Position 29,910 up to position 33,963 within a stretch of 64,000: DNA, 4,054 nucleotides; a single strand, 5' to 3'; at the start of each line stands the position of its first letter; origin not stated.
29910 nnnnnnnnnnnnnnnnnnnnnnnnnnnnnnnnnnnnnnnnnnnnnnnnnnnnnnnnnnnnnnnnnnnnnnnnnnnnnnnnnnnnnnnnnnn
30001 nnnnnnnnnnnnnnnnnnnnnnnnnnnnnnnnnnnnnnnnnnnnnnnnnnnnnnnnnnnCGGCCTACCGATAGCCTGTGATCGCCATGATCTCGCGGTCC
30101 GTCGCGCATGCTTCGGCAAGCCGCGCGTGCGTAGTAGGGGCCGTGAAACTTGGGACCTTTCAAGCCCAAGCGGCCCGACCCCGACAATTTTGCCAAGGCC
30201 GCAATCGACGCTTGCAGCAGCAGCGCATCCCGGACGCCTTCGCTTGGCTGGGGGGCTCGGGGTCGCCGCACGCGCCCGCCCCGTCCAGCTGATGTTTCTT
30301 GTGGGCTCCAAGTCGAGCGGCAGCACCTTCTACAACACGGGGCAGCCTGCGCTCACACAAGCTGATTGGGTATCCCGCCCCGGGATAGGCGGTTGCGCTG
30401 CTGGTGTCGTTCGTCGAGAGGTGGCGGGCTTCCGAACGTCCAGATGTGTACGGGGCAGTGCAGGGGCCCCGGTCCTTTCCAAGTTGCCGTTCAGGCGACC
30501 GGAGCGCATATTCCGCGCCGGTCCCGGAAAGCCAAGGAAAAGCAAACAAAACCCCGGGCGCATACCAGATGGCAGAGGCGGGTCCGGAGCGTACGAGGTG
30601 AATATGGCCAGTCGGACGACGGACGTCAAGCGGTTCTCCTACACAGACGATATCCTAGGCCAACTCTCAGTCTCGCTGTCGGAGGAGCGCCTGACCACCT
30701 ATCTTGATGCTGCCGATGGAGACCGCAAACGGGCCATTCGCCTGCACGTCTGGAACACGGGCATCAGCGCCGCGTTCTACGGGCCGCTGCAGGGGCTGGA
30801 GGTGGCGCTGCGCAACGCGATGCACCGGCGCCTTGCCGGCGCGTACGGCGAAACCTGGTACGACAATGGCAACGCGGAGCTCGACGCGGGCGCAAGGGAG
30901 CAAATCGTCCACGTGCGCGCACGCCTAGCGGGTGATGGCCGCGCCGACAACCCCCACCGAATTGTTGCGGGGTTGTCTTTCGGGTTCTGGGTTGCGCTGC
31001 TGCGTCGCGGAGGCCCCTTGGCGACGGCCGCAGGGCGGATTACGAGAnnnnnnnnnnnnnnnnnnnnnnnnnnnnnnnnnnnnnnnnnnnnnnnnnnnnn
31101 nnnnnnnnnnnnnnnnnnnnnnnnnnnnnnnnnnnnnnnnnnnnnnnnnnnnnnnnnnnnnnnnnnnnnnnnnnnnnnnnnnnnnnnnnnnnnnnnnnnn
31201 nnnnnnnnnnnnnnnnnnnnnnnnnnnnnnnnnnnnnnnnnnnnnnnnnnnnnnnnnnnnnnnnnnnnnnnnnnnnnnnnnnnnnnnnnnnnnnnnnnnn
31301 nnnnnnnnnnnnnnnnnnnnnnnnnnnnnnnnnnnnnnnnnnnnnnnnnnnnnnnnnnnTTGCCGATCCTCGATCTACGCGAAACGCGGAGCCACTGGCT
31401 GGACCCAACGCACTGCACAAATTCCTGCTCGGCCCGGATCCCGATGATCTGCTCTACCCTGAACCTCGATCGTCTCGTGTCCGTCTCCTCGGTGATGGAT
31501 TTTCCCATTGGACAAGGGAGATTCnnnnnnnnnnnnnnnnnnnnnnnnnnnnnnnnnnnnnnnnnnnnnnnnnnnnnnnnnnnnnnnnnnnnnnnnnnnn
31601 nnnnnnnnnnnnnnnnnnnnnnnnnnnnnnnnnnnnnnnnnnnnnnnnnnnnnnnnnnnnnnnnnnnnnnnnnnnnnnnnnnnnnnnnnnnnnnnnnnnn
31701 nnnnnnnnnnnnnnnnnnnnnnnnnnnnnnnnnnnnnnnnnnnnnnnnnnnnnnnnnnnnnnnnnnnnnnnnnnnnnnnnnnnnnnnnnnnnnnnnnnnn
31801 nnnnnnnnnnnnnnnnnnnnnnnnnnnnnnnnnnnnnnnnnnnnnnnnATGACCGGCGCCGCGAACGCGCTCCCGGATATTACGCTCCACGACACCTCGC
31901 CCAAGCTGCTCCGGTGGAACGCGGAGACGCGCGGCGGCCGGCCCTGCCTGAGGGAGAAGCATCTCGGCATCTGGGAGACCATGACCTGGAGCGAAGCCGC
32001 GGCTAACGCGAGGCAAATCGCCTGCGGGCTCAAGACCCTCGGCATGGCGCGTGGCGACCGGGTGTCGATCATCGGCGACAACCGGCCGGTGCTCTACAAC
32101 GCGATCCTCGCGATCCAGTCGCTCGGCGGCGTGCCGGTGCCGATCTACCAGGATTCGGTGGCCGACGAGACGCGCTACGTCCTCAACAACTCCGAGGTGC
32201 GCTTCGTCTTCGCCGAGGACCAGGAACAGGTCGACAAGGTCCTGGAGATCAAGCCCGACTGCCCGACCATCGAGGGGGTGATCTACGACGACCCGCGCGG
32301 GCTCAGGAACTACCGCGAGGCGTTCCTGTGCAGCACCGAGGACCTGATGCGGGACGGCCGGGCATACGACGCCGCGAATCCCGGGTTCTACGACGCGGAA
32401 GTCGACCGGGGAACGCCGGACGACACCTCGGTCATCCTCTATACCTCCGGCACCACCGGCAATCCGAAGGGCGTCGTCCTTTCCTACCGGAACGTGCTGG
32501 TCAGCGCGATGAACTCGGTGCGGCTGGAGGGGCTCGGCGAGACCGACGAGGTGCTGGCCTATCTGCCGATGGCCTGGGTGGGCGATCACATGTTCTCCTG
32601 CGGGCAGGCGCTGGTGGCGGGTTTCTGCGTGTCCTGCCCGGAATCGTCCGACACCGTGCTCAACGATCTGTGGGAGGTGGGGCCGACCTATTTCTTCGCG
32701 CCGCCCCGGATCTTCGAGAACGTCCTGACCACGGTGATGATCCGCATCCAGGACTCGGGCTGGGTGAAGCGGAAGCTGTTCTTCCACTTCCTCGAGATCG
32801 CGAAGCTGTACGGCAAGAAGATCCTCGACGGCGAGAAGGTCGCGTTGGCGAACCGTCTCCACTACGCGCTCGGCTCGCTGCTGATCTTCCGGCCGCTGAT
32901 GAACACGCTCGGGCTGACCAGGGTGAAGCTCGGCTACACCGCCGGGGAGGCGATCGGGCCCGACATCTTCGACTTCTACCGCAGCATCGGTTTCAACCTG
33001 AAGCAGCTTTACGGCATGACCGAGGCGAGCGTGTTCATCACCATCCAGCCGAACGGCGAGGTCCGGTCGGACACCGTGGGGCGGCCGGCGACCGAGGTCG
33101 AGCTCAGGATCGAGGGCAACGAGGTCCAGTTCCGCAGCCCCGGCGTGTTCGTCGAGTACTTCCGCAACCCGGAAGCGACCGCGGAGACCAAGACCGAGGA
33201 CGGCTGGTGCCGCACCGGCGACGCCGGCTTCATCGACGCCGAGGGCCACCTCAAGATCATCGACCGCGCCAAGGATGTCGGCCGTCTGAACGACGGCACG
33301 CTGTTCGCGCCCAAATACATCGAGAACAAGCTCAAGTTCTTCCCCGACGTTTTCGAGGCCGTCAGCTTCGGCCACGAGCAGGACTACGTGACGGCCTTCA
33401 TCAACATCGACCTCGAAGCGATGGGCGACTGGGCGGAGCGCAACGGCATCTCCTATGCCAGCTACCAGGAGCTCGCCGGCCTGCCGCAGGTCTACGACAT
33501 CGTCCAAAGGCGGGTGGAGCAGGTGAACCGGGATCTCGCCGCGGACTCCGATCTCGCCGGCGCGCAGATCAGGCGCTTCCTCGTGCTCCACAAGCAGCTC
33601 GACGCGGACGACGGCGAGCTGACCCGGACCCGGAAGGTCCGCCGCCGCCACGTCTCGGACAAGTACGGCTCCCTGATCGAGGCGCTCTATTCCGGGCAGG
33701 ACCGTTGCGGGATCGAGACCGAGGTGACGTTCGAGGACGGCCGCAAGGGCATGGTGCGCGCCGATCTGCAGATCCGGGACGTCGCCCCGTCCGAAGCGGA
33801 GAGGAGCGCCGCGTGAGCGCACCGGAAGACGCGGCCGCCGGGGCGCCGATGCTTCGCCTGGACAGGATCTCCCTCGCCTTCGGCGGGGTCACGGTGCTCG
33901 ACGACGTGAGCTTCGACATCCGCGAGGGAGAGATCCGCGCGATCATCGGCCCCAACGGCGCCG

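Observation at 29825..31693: tRNA-Thr followed by a ~1.8 kb lower-GC insert bounded by a direct repeat of the tRNA 3' half: degenerate integrated island without integrase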

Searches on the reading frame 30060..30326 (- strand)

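Call 88: search_protein_families(library=pfam, proteins=[window:30060-30326:-], max_evalue=1)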
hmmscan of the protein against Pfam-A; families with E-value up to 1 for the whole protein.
window:30060-30326:- (89 aa): 1 family
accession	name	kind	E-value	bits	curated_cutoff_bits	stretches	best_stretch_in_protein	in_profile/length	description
PF21423.2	AhtL-like_1st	-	0.14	12.2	27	0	1-28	15-42/55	Pyrogallol hydroxytransferase large subunit-like, domain 1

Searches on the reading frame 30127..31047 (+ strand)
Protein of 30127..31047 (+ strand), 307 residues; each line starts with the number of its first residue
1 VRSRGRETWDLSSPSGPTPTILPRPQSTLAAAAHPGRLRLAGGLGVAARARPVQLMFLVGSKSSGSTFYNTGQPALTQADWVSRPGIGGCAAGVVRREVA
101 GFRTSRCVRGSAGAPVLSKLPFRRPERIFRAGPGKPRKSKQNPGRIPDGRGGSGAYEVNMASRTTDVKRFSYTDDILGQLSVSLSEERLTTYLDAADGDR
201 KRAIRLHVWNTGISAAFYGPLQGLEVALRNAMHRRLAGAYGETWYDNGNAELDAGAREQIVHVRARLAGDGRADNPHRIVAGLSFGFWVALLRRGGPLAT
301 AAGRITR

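Call 7: search_protein_families(library=pfam, proteins=[window:30127-31047:+], max_evalue=0.01)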
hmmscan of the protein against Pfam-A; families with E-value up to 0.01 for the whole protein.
window:30127-31047:+ (307 aa): 0 families

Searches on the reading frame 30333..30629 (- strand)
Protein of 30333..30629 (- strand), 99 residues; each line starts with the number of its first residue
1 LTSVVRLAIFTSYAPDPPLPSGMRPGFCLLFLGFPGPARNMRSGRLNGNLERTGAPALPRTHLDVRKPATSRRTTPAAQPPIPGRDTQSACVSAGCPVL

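Call 88: search_protein_families(library=pfam, proteins=[window:30333-30629:-], max_evalue=1)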
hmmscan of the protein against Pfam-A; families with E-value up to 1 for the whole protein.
window:30333-30629:- (99 aa): 1 family
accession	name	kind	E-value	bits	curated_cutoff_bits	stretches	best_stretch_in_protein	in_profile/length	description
PF13796.11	Sensor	-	0.16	12.4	28.2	1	26-70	25-71/162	Putative sensor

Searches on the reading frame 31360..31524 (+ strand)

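Call 88: search_protein_families(library=pfam, proteins=[window:31360-31524:+], max_evalue=1)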
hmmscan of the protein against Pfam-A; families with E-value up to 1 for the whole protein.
window:31360-31524:+ (55 aa): 1 family
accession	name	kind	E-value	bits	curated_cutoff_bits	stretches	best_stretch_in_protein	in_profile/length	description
PF06777.17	HBB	-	0.25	11.4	30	1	13-49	125-161/190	Helical and beta-bridge domain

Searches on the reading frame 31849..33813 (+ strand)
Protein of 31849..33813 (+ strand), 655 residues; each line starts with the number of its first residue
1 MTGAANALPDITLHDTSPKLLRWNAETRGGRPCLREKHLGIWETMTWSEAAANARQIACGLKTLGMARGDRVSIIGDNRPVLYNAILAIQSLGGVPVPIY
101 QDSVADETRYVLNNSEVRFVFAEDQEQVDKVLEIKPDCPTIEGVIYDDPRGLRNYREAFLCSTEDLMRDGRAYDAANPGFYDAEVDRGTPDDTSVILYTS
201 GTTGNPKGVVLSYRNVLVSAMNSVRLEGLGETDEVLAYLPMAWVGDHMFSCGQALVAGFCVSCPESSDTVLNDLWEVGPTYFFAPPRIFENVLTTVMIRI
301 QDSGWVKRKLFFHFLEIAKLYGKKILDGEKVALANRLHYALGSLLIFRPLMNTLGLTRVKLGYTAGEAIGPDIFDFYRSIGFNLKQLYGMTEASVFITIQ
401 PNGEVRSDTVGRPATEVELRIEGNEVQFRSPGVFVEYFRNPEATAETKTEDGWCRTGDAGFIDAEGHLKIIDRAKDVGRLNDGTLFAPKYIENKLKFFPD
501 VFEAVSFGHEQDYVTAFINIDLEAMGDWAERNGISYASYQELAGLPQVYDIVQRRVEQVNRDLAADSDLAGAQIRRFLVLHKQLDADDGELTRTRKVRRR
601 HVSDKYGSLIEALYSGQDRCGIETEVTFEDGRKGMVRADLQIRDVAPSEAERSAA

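Call 7: search_protein_families(library=pfam, proteins=[window:31849-33813:+], max_evalue=0.01)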
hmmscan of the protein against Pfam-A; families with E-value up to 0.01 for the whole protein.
window:31849-33813:+ (655 aa): 2 families
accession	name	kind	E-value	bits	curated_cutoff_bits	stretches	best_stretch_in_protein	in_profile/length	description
PF00501.34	AMP-binding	-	3.2e-67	227.4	29.9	1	22-429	2-367/384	AMP-binding enzyme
PF23562.2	AMP-binding_C_3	-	0.00015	22.6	20.8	1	480-617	6-123/124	AMP-binding enzyme C-terminal domain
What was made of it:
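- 31849..33816 (+): Acyl-CoA (AMP-binding) ligase gene, the first gene of the flanking metabolic cluster. It is not part of the mini-island, but it belongs to the 14.85 kb that empty-site relatives lack. Pfam AMP-binding, 3.2e-67 (call 7).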
